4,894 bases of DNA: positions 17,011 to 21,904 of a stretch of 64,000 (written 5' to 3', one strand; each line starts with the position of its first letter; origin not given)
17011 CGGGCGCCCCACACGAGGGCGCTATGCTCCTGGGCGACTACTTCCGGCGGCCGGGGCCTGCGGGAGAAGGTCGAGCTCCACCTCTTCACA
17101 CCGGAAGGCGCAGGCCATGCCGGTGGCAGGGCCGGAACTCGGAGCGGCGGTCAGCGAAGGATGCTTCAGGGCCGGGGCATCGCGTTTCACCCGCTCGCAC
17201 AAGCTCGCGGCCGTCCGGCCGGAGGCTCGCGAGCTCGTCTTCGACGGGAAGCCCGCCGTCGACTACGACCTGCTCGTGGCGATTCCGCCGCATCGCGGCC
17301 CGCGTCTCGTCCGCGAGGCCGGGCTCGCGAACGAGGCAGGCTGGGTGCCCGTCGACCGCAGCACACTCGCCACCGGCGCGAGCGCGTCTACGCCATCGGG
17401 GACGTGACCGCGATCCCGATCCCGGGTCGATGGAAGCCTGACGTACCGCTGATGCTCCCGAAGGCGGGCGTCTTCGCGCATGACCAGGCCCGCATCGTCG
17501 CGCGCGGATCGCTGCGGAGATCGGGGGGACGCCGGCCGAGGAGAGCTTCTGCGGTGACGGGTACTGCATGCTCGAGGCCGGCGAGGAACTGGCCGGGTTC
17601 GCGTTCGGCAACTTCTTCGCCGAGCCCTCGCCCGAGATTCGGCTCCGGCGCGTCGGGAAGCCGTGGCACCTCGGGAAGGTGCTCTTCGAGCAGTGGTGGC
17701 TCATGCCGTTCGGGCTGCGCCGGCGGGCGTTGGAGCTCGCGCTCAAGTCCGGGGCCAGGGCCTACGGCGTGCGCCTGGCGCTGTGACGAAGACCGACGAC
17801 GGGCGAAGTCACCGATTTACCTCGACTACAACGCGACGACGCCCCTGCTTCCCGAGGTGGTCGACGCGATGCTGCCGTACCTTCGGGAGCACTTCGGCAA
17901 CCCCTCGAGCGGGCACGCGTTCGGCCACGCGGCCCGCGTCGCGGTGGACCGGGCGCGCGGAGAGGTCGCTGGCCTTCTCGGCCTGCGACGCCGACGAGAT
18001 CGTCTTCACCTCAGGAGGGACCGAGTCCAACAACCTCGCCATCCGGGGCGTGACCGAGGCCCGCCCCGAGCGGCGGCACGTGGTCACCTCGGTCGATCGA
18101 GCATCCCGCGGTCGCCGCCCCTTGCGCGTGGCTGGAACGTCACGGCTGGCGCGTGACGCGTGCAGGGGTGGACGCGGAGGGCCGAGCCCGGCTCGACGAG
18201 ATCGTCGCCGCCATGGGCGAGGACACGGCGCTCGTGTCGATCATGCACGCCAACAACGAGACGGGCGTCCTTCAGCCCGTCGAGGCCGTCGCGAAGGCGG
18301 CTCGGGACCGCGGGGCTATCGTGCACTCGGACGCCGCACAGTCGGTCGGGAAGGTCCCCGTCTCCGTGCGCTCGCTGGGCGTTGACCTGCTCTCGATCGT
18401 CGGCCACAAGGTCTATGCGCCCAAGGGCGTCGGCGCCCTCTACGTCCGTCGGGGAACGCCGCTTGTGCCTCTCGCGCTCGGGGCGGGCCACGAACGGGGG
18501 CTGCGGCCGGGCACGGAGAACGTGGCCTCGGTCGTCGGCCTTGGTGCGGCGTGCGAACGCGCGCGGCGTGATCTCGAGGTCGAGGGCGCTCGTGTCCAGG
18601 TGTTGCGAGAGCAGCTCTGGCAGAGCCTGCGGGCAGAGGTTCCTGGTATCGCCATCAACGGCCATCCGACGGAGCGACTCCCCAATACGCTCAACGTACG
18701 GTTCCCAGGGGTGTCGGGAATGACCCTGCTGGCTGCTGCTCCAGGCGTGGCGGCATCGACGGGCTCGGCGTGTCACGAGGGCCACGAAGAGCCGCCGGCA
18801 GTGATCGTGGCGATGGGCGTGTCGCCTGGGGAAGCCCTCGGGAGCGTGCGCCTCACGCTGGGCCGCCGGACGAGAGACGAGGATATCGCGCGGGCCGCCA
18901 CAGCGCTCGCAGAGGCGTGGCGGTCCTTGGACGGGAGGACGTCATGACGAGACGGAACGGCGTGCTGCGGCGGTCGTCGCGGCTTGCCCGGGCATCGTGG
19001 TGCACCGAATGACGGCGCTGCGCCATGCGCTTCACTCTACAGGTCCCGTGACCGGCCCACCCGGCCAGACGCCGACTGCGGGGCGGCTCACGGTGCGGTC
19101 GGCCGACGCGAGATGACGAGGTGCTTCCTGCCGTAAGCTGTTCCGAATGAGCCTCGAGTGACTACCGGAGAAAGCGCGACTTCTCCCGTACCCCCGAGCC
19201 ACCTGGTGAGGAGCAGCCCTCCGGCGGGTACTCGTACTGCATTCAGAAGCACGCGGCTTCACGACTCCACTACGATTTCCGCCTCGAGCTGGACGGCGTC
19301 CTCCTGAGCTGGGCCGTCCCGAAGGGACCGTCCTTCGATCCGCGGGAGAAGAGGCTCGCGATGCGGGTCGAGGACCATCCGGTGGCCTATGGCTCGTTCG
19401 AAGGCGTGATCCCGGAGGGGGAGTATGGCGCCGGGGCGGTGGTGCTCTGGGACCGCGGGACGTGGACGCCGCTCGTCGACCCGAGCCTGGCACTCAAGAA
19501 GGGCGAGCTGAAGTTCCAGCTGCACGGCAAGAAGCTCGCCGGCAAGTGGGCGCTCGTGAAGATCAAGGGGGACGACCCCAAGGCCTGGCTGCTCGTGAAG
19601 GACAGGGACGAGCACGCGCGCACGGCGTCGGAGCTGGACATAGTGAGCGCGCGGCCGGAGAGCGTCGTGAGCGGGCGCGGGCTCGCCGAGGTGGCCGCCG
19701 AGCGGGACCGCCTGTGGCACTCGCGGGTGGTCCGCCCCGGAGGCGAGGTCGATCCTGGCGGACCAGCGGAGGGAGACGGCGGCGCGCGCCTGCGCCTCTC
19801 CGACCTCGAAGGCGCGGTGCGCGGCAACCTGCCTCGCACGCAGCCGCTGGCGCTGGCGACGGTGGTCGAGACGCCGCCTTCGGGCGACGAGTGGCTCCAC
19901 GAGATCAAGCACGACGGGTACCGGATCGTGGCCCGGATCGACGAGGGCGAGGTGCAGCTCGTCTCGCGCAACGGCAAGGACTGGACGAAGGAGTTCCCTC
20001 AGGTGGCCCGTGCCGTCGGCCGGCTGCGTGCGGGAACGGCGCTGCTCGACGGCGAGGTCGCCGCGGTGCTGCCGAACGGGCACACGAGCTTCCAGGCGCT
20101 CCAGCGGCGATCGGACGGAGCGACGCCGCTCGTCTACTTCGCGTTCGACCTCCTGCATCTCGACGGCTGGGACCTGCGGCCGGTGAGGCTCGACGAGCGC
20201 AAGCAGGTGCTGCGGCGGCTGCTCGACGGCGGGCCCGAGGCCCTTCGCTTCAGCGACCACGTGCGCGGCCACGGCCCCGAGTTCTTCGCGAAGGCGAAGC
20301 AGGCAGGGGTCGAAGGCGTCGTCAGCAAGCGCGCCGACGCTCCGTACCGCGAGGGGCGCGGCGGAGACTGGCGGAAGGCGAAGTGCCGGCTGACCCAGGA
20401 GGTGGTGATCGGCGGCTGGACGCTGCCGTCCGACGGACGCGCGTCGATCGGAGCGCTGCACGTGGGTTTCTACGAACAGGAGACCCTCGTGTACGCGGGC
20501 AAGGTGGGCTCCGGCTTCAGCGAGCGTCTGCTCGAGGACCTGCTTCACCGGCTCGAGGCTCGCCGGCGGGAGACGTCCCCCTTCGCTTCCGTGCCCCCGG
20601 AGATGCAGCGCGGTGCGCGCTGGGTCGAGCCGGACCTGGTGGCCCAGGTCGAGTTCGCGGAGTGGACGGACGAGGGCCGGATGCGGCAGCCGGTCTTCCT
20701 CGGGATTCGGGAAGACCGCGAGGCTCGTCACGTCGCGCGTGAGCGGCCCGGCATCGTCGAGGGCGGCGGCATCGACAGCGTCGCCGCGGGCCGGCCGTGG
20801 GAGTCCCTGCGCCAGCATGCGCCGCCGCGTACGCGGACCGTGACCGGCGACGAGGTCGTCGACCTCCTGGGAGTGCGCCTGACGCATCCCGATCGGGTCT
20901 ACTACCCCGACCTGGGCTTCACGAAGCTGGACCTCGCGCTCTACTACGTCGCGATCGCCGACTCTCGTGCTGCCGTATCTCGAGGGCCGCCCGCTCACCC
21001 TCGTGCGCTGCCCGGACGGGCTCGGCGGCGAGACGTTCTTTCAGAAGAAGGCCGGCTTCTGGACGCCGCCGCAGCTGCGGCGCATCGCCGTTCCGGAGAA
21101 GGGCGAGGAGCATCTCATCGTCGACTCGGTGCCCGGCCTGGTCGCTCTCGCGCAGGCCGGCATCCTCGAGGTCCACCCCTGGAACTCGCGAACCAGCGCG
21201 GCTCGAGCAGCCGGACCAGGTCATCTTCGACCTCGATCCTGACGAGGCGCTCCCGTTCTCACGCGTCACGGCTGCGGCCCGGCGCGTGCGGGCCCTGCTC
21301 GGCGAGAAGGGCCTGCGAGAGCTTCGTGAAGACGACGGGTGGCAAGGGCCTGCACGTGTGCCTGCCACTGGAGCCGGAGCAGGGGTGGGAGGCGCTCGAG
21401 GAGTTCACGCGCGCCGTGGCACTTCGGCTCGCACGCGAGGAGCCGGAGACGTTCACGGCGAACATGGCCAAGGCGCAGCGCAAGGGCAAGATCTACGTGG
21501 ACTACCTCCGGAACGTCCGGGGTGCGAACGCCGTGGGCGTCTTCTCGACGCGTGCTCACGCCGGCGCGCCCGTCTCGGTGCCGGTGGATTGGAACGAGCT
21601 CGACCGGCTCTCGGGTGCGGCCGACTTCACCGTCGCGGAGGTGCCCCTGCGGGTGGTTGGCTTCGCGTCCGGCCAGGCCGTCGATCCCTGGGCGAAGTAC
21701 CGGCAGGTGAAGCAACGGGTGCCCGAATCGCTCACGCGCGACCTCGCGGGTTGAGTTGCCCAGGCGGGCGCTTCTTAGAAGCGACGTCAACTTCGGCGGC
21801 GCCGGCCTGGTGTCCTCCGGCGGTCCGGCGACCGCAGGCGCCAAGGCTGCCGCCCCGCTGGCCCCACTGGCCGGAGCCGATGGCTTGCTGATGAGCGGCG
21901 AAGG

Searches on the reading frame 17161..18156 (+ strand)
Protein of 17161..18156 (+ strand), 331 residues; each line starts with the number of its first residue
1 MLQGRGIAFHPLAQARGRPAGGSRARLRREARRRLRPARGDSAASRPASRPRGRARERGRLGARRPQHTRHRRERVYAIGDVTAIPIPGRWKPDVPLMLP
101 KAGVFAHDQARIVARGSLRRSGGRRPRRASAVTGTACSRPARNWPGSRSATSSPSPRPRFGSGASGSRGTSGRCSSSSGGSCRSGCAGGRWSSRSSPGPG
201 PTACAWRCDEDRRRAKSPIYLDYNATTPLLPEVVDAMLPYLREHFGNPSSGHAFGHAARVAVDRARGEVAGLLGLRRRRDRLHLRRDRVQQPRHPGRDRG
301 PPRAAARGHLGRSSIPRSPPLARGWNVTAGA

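Call 53: search_protein_families(library=pfam, proteins=[window:17161-18156:+], max_evalue=0.001)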
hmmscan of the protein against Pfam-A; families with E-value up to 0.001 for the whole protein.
window:17161-18156:+ (331 aa): 1 family
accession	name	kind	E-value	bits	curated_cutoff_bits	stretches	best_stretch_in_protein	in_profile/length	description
PF00266.25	Aminotran_5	-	2.6e-08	33.7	21.5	1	219-276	1-59/371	Aminotransferase class-V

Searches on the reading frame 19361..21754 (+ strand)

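Call 53: search_protein_families(library=pfam, proteins=[window:19361-21754:+], max_evalue=0.001)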
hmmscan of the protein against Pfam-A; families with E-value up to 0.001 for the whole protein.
window:19361-21754:+ (797 aa): 4 families
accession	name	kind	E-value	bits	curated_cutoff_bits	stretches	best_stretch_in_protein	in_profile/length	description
PF21686.3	LigD_Prim-Pol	-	3.2e-39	135.5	27.4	1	652-765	134-247/254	LigD, primase-polymerase domain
PF04679.21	DNA_ligase_A_C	-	3.4e-29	101.6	27.5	1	360-453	2-94/94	ATP dependent DNA ligase C terminal region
PF01068.26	DNA_ligase_A_M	-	2.8e-26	92.9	26.2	1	175-341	19-204/204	ATP dependent DNA ligase domain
PF13298.12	LigD_N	-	2.7e-20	73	31.1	1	2-67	41-107/107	DNA Ligase D 3'-phosphoesterase domain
